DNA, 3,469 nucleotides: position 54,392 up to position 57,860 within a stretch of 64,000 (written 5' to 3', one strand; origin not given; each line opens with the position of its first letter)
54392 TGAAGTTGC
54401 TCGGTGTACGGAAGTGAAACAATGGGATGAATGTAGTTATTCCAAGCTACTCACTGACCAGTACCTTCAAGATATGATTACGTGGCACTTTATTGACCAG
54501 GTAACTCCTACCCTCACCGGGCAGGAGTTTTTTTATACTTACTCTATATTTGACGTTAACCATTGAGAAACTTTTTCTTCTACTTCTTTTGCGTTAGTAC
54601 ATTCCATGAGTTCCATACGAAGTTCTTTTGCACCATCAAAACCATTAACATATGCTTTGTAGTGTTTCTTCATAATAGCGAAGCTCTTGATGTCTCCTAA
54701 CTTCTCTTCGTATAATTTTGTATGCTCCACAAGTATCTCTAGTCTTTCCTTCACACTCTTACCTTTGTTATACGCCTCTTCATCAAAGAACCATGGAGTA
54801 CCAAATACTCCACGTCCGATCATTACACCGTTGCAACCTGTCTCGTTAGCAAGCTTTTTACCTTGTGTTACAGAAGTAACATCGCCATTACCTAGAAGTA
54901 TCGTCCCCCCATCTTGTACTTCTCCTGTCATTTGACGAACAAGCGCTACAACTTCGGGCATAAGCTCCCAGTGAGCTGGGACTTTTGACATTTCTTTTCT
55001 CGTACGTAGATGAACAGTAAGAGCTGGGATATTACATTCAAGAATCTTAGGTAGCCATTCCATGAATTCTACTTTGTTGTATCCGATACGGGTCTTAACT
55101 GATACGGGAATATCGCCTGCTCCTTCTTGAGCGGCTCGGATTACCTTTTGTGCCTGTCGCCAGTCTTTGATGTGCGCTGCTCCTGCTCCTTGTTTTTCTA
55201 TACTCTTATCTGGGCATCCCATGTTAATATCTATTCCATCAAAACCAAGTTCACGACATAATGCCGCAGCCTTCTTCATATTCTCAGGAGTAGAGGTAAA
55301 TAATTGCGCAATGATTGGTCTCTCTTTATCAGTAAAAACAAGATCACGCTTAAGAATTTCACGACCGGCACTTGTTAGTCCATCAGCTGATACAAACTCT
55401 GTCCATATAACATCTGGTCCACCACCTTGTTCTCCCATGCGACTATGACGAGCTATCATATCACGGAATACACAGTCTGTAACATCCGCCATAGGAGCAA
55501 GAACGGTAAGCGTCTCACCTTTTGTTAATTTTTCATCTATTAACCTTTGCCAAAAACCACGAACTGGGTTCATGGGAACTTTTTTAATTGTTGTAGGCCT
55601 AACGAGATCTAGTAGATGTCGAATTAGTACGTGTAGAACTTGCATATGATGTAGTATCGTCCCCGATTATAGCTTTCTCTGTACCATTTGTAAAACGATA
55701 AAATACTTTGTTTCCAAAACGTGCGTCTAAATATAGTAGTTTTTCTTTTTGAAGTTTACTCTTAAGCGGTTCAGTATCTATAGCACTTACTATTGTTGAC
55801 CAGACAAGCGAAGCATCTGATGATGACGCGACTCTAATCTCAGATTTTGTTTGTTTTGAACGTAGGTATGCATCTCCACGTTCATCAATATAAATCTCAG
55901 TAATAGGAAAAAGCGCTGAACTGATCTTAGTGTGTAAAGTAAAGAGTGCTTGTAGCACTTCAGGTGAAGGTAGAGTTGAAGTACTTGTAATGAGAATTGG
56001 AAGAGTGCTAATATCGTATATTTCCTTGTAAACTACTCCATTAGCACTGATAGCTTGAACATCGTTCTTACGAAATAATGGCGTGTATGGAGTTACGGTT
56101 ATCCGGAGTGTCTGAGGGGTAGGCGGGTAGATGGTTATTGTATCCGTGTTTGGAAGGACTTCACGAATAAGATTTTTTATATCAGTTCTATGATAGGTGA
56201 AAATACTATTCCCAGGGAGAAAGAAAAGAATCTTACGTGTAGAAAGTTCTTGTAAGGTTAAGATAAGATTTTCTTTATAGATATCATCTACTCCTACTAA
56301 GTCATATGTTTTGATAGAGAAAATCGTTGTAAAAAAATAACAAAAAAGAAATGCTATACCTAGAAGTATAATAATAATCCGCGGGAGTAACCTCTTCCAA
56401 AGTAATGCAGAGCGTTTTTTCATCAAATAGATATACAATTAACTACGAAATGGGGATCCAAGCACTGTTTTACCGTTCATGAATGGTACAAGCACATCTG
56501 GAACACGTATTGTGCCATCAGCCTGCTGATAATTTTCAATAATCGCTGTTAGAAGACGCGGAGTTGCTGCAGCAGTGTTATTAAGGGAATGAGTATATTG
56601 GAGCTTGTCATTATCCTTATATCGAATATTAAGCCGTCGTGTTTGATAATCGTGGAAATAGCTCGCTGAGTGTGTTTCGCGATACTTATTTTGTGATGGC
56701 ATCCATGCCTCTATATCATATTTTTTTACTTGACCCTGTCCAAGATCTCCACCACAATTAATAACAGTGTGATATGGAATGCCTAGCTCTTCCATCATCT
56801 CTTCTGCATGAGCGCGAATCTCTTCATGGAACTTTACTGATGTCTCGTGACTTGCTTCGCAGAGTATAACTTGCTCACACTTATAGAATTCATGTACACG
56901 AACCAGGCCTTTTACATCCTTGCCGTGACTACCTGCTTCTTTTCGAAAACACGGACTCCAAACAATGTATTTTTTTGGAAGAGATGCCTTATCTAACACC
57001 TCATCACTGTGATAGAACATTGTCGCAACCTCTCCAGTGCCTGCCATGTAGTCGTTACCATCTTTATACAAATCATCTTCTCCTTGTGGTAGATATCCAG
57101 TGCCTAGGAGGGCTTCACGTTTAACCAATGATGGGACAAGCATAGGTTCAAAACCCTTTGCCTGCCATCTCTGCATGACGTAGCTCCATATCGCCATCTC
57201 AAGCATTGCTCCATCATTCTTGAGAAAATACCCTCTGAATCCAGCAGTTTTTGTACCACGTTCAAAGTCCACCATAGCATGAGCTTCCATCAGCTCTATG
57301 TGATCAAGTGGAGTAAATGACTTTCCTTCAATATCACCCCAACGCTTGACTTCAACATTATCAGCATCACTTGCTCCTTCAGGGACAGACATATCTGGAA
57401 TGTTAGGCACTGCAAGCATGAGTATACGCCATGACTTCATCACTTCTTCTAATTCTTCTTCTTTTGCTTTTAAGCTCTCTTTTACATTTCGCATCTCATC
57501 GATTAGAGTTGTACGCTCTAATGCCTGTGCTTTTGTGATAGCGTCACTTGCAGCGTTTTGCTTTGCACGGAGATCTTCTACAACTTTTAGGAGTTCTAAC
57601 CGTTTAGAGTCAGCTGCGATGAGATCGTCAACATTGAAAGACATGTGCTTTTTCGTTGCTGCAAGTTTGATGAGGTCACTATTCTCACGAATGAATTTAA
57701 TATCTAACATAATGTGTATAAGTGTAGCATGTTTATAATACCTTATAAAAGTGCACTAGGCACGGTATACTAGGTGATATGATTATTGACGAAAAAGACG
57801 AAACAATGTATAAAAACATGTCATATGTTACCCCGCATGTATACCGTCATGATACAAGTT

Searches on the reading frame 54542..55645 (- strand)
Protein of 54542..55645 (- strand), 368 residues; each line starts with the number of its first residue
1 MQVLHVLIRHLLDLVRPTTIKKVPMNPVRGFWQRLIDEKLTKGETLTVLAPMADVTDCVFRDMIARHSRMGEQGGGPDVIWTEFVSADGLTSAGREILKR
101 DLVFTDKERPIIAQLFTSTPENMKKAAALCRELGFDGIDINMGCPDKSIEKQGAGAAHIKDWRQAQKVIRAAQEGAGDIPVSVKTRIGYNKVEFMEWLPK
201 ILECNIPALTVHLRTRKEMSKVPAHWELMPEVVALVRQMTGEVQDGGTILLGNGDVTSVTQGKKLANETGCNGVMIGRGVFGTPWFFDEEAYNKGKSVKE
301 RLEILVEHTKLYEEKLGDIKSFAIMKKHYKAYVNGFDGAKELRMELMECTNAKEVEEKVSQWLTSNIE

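Call 10: search_protein_families(library=pfam, proteins=[window:54542-55645:-], max_evalue=0.001)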
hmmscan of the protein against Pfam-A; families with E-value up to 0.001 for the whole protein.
window:54542-55645:- (368 aa): 1 family
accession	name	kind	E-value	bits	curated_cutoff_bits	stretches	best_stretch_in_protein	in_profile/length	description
PF01207.24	Dus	-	5.4e-60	203.5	20.4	1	49-365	2-308/311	Dihydrouridine synthase (Dus)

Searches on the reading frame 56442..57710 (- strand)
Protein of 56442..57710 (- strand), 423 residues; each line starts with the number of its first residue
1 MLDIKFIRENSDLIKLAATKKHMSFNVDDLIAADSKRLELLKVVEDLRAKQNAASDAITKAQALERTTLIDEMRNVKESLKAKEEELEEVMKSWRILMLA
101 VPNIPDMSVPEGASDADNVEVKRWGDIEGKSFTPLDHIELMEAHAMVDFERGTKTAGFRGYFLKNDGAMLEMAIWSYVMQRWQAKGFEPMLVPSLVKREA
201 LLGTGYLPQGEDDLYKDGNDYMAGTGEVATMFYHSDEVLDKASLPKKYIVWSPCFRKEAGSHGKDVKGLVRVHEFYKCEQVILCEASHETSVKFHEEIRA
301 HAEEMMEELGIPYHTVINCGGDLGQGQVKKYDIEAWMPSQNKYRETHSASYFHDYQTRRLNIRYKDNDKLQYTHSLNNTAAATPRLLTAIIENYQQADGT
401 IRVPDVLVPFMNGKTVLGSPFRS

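Call 3: search_protein_families(library=pfam, proteins=[window:56442-57710:-], max_evalue=0.01)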
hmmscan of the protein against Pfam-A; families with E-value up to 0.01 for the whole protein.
window:56442-57710:- (423 aa): 2 families
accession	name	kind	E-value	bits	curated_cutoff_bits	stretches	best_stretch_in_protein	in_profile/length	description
PF00587.30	tRNA-synt_2b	-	1.2e-29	104.1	29.3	1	221-394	12-179/179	tRNA synthetase class II core domain (G, H, P, S and T)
PF02403.27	Seryl_tRNA_N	-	1.1e-21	77.6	28.2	1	1-105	1-108/108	Seryl-tRNA synthetase N-terminal domain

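Call 65: find_homologous_proteins(query=window:56442-57710:-, max_evalue=1e-50)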
Query window:56442-57710:- (423 aa): 8000 proteins with E <= 1e-50 among 8000 candidates; the best 120 are listed.
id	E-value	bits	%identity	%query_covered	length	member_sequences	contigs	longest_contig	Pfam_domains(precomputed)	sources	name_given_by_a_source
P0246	4.2e-286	966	100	100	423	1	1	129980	PF00587.31,PF02403.28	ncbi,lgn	-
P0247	8.8e-247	837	84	100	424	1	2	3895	PF00587.31,PF02403.28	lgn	-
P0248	1.8e-246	836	85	100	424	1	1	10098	PF00587.31,PF02403.28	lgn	-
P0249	2.0e-244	829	85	100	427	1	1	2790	PF00587.31,PF02403.28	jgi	jgi:seryl-tRNA synthetase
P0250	5.6e-244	828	84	100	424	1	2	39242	PF00587.31,PF02403.28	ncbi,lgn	-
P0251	8.6e-244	827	85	100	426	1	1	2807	PF00587.31,PF02403.28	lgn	-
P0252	1.1e-243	827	84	100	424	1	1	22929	PF00587.31,PF02403.28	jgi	jgi:seryl-tRNA synthetase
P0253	1.3e-243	826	84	100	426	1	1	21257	PF00587.31,PF02403.28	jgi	jgi:seryl-tRNA synthetase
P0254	1.8e-243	826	84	100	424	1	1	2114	PF00587.31,PF02403.28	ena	-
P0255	5.3e-243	824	84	100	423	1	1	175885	PF00587.31,PF02403.28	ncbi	-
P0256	5.4e-243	824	85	100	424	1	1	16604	PF00587.31,PF02403.28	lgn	-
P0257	6.7e-243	824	83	100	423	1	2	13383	PF00587.31,PF02403.28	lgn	-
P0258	7.3e-243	824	83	100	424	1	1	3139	PF00587.31,PF02403.28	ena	-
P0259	8.4e-243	824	84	100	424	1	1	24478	PF00587.31,PF02403.28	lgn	-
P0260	2.3e-242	822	84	100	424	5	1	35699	PF00587.31,PF02403.28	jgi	jgi:seryl-tRNA synthetase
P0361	9.8e-235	797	81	100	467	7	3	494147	PF00587.31,PF02403.28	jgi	jgi:seryl-tRNA synthetase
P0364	1.6e-234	796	81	100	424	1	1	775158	PF00587.31,PF02403.28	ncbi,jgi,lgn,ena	ncbi:MAG: serine--tRNA ligase [Candidatus Paceibacterota bacterium]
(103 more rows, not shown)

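Call 66: find_encoding_contigs(protein=P0364, flank=10000, max_places=1)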
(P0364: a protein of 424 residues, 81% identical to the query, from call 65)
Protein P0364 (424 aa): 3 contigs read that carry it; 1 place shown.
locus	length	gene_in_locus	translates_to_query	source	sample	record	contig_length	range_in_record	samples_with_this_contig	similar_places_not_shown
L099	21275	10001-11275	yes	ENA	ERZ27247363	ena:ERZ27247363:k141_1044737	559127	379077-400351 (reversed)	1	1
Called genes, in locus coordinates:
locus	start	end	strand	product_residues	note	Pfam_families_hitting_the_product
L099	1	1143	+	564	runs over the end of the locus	PF06418:CTP_synth_N, PF00117:GATase, PF07722:Peptidase_C26 (faint)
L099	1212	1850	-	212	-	PF07098:DUF1360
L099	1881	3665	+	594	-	PF19077:Big_13 (faint)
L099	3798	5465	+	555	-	PF01565:FAD_binding_4, PF02913:FAD-oxidase_C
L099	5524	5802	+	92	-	PF01022:HTH_5, PF01047:MarR (weak), PF12840:HTH_20 (weak), PF13412:HTH_24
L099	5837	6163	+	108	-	PF00581:Rhodanese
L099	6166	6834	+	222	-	PF00753:Lactamase_B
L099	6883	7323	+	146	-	-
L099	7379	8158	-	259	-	-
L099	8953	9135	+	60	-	-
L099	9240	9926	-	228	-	PF01786:AOX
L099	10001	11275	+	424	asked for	PF02403:Seryl_tRNA_N, PF00587:tRNA-synt_2b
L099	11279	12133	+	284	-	-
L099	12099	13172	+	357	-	PF01207:Dus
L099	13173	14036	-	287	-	PF00892:EamA, PF00893:Multi_Drug_Res (faint), PF03151:TPT (faint), PF00892:EamA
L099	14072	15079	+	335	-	PF05496:RuvB_N, PF13177:DNA_pol3_delta2, PF13245:AAA_19 (faint), PF13401:AAA_22 (faint), PF00004:AAA, PF13177:DNA_pol3_delta2, PF22608:DNAX_ATPase_lid (weak), PF12169:DNA_pol3_gamma3 (weak)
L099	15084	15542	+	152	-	PF18931:DUF5680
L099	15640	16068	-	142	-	-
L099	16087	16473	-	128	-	PF00173:Cyt-b5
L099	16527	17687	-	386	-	PF07690:MFS_1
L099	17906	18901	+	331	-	PF11141:DUF2914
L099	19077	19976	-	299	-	PF00413:Peptidase_M10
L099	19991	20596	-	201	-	-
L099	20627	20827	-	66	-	-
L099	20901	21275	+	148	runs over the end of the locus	-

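Call 67: find_encoding_contigs(protein=P0255, flank=10000, max_places=1)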
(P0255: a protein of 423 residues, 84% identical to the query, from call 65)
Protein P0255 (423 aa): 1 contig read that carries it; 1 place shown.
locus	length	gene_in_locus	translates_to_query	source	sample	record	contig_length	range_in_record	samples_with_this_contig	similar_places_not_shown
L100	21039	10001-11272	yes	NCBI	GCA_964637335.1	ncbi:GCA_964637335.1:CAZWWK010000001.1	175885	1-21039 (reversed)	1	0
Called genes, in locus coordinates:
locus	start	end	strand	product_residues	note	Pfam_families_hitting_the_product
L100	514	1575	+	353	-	PF04055:Radical_SAM, PF13353:Fer4_12 (faint)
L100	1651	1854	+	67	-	-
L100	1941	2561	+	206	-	-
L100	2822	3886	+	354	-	PF08378:NERD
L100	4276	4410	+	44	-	-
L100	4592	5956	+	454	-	PF13520:AA_permease_2, PF00324:AA_permease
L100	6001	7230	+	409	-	PF04773:FecR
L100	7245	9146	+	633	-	PF05226:CHASE2, PF00211:Guanylate_cyc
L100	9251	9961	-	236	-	PF01786:AOX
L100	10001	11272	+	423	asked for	PF02403:Seryl_tRNA_N, PF00587:tRNA-synt_2b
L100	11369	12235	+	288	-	-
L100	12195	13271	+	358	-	PF01207:Dus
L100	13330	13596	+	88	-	-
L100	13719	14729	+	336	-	PF05496:RuvB_N, PF13177:DNA_pol3_delta2, PF13245:AAA_19 (faint), PF13604:AAA_30 (faint), PF13401:AAA_22 (faint), PF00004:AAA, PF13177:DNA_pol3_delta2, PF22608:DNAX_ATPase_lid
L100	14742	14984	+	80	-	PF04304:DUF454 (weak)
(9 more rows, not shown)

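Call 68: find_encoding_contigs(protein=P0361, flank=10000, max_places=1)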
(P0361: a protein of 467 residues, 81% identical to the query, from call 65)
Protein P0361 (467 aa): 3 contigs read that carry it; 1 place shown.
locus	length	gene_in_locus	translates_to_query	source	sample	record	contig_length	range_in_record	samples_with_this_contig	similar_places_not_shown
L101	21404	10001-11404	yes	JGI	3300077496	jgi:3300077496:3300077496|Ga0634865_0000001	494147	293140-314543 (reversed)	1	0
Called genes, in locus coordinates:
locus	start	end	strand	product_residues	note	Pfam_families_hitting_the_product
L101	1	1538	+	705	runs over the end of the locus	PF01833:TIG, PF16403:Bact_surface_Ig-like, PF01471:PG_binding_1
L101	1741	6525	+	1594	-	PF16640:Big_3_5, PF18657:YDG, PF18676:MBG_2, PF18657:YDG, PF07523:Big_3, PF01471:PG_binding_1 (weak)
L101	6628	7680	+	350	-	PF00188:CAP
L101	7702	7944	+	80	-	-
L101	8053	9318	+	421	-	PF05922:Inhibitor_I9, PF00082:Peptidase_S8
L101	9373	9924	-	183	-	PF01786:AOX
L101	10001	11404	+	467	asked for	PF02403:Seryl_tRNA_N, PF00587:tRNA-synt_2b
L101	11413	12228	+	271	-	-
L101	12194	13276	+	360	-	PF01207:Dus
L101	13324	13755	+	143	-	-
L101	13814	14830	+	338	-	PF06068:TIP49 (faint), PF05496:RuvB_N, PF13177:DNA_pol3_delta2, PF13604:AAA_30 (faint), PF13245:AAA_19 (faint), PF00004:AAA, PF13401:AAA_22 (faint), PF13177:DNA_pol3_delta2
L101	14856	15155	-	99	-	-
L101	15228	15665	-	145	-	-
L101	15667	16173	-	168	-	PF00173:Cyt-b5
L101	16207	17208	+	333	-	PF11141:DUF2914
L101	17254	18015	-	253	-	-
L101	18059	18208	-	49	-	PF18919:DUF5670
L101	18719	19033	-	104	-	-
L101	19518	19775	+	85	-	-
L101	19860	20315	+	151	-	PF19371:DUF5946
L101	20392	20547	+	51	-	-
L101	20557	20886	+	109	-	PF23025:YbjQ_2 (weak), PF01906:YbjQ_1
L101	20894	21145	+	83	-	PF13376:OmdA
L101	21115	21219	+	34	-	-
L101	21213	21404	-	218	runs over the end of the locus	PF01471:PG_binding_1, PF16656:Pur_ac_phosph_N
